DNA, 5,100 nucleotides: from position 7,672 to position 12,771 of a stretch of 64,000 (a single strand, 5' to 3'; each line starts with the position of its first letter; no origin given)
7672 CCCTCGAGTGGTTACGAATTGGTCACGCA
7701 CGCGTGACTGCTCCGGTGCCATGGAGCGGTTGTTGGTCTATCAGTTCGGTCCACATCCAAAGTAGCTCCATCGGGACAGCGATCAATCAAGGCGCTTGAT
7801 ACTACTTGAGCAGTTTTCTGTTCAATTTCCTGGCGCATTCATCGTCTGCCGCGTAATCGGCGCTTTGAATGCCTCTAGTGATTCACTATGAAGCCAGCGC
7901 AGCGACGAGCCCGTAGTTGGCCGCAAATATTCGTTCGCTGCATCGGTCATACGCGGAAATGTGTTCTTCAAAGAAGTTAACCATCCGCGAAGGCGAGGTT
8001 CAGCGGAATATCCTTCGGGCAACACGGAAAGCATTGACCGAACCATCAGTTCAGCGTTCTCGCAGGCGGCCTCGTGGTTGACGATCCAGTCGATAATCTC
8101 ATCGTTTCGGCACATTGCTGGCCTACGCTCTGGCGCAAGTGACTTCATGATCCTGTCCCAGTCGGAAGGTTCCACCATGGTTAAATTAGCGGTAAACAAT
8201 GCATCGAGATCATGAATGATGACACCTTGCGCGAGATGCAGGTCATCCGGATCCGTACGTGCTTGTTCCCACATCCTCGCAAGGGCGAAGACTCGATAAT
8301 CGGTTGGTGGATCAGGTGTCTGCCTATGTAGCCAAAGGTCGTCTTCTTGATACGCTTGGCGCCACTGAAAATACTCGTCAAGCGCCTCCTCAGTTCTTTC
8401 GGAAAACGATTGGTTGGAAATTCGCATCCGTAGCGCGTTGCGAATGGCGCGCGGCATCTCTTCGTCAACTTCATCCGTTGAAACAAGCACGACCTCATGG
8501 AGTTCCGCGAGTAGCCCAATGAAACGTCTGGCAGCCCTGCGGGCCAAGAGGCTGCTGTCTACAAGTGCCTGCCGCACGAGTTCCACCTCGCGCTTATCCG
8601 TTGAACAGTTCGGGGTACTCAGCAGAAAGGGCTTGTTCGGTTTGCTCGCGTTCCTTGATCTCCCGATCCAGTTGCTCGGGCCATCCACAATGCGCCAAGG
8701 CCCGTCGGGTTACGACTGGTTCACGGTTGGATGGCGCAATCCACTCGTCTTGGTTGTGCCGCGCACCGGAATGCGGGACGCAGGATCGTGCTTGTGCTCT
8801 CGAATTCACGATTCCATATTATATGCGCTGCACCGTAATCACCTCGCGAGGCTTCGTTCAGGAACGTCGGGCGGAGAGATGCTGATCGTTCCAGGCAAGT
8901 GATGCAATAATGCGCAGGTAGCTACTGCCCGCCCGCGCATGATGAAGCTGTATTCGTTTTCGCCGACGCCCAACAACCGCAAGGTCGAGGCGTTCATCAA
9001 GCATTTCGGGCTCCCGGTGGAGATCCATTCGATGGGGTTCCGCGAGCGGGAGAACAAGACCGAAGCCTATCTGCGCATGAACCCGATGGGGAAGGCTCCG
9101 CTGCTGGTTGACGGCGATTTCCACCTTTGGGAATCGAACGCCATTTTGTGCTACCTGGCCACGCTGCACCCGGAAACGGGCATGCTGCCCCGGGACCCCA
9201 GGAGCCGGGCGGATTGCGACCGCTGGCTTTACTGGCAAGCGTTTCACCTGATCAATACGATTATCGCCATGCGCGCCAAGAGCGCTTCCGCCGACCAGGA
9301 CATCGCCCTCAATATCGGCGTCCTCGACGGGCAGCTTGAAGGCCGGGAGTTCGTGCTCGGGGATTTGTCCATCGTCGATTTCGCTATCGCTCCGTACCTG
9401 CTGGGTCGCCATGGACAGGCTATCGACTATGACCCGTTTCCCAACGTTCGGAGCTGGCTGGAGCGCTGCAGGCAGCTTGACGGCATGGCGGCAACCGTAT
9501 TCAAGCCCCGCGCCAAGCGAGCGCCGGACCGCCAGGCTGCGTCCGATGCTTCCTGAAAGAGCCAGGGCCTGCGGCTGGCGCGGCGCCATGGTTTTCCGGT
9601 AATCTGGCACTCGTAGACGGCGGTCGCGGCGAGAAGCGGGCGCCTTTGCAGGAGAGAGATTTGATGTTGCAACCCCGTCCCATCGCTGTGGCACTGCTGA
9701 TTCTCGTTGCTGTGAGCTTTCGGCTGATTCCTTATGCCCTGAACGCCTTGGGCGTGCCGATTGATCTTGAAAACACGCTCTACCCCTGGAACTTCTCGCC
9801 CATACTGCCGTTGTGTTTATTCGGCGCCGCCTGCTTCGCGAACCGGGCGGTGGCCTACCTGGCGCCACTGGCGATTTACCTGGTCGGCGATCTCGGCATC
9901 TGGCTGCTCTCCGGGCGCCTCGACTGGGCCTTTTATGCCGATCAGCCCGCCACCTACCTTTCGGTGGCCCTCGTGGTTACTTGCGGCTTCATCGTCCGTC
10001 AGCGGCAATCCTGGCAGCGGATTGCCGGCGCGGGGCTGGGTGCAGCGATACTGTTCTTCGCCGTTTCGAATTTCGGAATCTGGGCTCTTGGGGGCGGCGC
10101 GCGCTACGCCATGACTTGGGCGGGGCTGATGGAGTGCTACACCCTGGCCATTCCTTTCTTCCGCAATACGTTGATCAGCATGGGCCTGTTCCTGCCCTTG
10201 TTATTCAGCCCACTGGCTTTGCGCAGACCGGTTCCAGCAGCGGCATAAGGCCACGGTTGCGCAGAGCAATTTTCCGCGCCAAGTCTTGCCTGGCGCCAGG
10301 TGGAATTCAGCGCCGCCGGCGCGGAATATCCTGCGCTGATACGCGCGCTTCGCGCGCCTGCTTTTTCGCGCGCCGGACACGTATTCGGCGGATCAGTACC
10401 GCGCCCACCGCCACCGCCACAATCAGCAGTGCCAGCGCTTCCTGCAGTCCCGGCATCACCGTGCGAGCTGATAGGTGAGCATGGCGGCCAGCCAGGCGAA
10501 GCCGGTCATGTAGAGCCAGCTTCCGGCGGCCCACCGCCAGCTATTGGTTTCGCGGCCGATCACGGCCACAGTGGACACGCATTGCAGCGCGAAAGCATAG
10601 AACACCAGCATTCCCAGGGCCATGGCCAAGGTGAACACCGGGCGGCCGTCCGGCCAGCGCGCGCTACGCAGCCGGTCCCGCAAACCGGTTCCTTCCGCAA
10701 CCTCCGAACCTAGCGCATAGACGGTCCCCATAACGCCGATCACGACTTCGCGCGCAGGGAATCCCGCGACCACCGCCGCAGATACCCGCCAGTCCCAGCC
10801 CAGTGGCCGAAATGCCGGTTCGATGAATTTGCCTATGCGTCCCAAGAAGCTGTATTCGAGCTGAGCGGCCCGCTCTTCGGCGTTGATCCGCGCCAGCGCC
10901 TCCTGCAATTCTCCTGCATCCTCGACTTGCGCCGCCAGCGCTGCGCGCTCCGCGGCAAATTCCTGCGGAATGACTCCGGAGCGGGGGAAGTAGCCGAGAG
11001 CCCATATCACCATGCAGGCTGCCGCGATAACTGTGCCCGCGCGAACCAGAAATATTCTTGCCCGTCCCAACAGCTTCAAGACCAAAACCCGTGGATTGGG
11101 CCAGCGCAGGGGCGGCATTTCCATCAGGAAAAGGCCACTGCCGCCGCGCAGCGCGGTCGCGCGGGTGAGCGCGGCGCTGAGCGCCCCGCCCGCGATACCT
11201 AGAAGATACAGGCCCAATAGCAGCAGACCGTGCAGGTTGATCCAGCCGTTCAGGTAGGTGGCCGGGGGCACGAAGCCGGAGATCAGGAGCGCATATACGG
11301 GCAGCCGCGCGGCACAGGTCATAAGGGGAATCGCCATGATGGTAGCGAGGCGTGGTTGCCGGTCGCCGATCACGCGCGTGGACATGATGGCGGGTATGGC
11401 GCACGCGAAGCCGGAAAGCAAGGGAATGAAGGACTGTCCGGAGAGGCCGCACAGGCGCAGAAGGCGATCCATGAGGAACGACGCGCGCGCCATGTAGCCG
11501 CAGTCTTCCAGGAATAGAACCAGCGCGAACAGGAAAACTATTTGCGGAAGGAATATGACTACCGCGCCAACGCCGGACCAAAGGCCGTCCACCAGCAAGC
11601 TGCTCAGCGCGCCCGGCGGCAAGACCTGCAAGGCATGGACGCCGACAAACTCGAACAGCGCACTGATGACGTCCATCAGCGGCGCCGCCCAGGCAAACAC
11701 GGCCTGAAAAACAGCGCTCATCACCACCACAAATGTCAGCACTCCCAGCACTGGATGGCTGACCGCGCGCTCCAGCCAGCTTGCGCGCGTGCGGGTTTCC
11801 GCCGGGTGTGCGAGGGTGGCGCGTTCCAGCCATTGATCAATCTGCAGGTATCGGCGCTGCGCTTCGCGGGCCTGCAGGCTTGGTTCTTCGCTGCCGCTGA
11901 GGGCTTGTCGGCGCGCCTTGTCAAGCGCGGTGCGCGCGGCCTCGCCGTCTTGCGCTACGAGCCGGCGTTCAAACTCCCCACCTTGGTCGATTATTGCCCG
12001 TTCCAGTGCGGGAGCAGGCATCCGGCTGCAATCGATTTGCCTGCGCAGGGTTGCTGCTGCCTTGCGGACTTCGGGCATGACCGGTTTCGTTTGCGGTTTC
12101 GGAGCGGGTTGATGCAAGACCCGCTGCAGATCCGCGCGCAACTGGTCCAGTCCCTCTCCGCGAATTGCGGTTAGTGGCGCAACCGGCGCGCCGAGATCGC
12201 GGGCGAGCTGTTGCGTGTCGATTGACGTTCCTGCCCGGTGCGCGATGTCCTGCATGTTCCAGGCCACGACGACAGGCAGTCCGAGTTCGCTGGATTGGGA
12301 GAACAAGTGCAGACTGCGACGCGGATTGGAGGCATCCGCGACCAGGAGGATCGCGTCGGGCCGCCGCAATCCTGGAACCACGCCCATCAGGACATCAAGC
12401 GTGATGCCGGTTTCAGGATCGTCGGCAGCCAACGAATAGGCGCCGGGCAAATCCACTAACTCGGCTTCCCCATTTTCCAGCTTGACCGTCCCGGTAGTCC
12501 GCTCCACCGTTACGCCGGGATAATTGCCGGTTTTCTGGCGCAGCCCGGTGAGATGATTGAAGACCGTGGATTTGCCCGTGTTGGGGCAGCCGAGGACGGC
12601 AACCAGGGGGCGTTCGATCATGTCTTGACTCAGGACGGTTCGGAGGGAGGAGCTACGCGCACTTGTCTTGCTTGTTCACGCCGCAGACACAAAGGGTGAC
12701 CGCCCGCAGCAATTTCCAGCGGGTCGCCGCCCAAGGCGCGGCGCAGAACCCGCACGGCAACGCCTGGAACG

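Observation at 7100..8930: Integrase-less low-GC islet at tRNA-Ser encoding a HEPN-motif protein and an unassignable 288-aa partner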

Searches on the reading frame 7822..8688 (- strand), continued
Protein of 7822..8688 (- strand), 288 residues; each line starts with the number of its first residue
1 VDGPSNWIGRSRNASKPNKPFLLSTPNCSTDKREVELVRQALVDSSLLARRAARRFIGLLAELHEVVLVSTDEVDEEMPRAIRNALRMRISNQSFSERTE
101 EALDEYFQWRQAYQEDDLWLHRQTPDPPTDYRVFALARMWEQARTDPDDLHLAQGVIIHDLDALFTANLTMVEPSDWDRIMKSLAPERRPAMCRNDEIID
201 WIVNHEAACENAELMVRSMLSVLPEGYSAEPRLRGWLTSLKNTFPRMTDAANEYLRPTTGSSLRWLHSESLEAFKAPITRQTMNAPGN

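Call 53: find_encoding_contigs(protein=P0151, flank=3000, max_places=3)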
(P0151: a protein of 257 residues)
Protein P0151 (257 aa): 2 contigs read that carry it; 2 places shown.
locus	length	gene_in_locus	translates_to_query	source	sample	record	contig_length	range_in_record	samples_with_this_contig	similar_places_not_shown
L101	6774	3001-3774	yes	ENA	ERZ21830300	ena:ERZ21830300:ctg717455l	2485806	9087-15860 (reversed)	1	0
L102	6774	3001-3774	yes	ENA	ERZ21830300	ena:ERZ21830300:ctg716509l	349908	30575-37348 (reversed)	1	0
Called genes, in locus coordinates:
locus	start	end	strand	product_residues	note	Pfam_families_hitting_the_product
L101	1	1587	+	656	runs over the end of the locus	PF03190:Thioredox_DsbH, PF13098:Thioredoxin_2 (faint), PF13899:Thioredoxin_7, PF07221:GlcNAc_2-epim (faint)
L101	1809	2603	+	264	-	-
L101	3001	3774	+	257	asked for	PF13470:PIN_3 (faint)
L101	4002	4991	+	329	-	PF08100:Dimerisation, PF00891:Methyltransf_2, PF13489:Methyltransf_23, PF05175:MTS (weak), PF08242:Methyltransf_12 (weak)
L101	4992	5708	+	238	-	PF04238:DUF420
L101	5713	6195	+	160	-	PF08369:PCP_red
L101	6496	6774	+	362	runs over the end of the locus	-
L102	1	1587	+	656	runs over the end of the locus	PF03190:Thioredox_DsbH, PF13098:Thioredoxin_2 (weak), PF13899:Thioredoxin_7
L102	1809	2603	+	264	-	-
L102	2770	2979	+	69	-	-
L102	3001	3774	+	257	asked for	PF13470:PIN_3 (faint)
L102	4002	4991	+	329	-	PF08100:Dimerisation, PF00891:Methyltransf_2, PF13489:Methyltransf_23, PF05175:MTS (weak), PF08242:Methyltransf_12 (weak)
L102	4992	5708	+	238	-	PF04238:DUF420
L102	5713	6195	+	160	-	PF08369:PCP_red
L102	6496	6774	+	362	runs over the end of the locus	-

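Call 54: find_encoding_contigs(protein=P0137, flank=3000, max_places=3)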
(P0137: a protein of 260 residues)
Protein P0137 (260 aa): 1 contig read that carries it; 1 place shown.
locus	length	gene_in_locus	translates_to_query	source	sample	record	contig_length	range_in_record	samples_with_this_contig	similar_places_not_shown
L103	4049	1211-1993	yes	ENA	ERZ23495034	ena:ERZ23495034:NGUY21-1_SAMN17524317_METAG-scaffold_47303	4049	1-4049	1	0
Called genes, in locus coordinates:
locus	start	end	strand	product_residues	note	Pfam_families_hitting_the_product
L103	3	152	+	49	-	?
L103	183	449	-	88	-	-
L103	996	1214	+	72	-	-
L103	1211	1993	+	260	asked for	-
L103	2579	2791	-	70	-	-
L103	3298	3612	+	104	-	-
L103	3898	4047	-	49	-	?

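Call 78: search_protein_families(library=phrogs, proteins=[window:7822-8577:-, P0134, P0151], max_evalue=1)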
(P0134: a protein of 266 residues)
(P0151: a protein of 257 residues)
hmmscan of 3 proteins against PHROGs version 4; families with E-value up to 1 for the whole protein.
window:7822-8577:- (251 aa): 2 families
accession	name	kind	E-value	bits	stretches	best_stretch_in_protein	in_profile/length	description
phrog_19544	-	unknown function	0.18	12.9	1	20-81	36-90/147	-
phrog_38339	-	unknown function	0.31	12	1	49-108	100-155/193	-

P0134 (266 aa): 2 families
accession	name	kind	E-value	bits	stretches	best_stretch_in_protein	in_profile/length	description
phrog_836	-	transcription regulation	0.016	16.3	1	46-91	78-123/133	late transcriptional activator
phrog_26429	-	unknown function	0.35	12.1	1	205-254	49-95/131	-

P0151 (257 aa): 0 families

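Call 99: find_related_loci(query=A3, collection=viral_contigs, flank=5000)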
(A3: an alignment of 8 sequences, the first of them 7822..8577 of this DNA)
Query A3 (251 aa) in viral_contigs; peptide patterns used: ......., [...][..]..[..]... (x = any residue, [..] = any of these).
38 stretches matched a pattern; 1 encode a relative of the query (tblastn E <= 1e-3); 1 distinct loci.
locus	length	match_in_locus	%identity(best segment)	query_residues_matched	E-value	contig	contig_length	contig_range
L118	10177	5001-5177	39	70-128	5e-6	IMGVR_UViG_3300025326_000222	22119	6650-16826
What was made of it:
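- Only one marginal hit in viral contigs (call 99).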

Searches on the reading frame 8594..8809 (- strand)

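Call 32: search_protein_families(library=pfam, proteins=[window:8594-8809:-], max_evalue=10)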
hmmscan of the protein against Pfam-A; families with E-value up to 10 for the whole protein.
window:8594-8809:- (71 aa): 1 family
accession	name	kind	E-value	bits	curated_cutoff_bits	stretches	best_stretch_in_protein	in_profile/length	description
PF10163.14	EnY2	-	0.14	13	27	1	35-62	22-51/83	Transcription factor e(y)2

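Call 33: search_protein_families(library=ncbifam, proteins=[window:8594-8809:-], max_evalue=10)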
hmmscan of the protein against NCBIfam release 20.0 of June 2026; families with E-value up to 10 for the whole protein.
window:8594-8809:- (71 aa): 0 families

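Call 78: search_protein_families(library=phrogs, proteins=[window:8594-8809:-], max_evalue=1)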
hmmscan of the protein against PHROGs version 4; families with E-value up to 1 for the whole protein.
window:8594-8809:- (71 aa): 0 families

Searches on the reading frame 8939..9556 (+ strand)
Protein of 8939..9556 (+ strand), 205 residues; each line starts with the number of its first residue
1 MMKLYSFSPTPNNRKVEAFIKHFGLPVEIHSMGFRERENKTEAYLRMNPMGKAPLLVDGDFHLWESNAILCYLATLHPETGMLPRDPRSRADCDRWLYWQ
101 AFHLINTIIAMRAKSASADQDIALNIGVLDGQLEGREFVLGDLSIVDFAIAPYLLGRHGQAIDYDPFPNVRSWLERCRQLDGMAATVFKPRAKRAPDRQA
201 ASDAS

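Call 103: search_protein_families(library=pfam, proteins=[window:8939-9556:+], max_evalue=0.001)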
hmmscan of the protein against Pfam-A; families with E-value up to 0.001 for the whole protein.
window:8939-9556:+ (205 aa): 3 families
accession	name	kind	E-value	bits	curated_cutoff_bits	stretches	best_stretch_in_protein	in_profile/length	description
PF02798.26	GST_N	-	2.3e-16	60.3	20.9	1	2-74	3-75/76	Glutathione S-transferase, N-terminal domain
PF13409.12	GST_N_2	-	2.1e-10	41.5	25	1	11-75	3-69/70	Glutathione S-transferase, N-terminal domain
PF13417.12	GST_N_3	-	4.1e-10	40.3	22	1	4-79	1-73/75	Glutathione S-transferase, N-terminal domain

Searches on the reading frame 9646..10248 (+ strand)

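Call 103: search_protein_families(library=pfam, proteins=[window:9646-10248:+], max_evalue=0.001)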
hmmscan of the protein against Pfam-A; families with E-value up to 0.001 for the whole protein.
window:9646-10248:+ (200 aa): 1 family
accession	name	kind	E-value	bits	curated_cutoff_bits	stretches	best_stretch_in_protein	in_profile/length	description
PF20221.3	DUF6580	-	2.9e-42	145.1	27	1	9-192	4-154/162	Family of unknown function (DUF6580)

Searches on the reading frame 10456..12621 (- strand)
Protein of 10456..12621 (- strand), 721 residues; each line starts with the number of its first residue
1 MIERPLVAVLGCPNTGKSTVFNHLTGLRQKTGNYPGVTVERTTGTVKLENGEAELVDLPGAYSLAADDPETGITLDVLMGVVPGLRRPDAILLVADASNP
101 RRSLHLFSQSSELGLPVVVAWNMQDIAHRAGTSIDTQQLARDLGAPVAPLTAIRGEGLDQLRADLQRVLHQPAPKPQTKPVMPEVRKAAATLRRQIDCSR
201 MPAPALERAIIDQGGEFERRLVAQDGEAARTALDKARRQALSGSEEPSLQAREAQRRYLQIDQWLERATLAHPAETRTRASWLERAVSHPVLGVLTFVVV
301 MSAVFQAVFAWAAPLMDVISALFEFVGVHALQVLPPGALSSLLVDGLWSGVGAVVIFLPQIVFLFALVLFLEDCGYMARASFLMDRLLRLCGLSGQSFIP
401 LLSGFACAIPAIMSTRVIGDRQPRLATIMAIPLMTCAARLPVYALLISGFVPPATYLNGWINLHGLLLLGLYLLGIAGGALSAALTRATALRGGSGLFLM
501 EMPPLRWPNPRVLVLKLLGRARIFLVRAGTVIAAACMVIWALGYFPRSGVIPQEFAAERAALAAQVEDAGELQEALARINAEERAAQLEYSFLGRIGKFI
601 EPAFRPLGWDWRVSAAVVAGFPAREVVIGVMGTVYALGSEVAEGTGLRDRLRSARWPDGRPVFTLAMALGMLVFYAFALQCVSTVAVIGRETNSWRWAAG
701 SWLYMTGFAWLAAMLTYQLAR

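Call 103: search_protein_families(library=pfam, proteins=[window:10456-12621:-], max_evalue=0.001)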
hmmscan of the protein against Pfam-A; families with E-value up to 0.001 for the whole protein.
window:10456-12621:- (721 aa): 4 families
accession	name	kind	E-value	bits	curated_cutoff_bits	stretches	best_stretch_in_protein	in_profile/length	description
PF02421.24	FeoB_N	-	2e-46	157.8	27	1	7-163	3-154/156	Ferrous iron transport protein B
PF07670.19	Gate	-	2.4e-36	124.8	29.6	2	355-447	2-101/104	Nucleoside recognition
PF01926.29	MMR_HSR1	-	1.8e-17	63.9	21.9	1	7-122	2-112/113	50S ribosome-binding GTPase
PF07664.17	FeoB_C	-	9e-12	45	26.6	1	468-519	1-53/54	Ferrous iron transport protein B C terminus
